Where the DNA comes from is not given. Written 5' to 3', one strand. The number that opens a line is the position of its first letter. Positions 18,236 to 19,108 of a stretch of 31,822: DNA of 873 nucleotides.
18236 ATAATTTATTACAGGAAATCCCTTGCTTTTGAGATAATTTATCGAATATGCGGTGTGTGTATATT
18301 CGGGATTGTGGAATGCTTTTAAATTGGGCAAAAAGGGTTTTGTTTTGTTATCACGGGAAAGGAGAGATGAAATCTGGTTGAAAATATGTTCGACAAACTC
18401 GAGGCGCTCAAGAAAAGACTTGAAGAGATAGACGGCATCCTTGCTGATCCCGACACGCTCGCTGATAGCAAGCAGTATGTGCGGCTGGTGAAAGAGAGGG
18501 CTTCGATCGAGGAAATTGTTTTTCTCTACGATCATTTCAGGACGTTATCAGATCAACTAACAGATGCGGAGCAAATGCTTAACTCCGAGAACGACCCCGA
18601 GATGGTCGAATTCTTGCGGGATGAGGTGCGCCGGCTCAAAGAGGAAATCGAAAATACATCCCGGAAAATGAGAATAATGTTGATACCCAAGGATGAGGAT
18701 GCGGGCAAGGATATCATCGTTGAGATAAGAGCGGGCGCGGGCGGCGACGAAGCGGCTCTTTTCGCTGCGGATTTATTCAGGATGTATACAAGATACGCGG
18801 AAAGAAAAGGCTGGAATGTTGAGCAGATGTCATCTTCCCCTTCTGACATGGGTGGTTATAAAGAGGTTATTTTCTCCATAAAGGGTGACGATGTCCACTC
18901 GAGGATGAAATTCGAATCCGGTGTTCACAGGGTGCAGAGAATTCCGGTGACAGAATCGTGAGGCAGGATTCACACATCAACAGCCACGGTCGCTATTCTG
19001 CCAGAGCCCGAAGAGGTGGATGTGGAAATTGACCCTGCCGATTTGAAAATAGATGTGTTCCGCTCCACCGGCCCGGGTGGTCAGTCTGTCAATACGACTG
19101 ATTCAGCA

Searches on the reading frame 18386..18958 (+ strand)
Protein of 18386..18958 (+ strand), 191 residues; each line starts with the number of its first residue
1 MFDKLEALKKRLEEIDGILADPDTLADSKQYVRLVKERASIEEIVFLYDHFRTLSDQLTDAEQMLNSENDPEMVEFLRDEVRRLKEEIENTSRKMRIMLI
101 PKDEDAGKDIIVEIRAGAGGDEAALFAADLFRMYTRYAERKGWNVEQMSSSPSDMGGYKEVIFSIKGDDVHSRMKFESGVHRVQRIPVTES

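Call 16: find_encoding_contigs(protein=window:18386-18958:+, flank=3000, max_places=10)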
Protein window:18386-18958:+ (191 aa): no gene with exactly this product is on record in the collection.
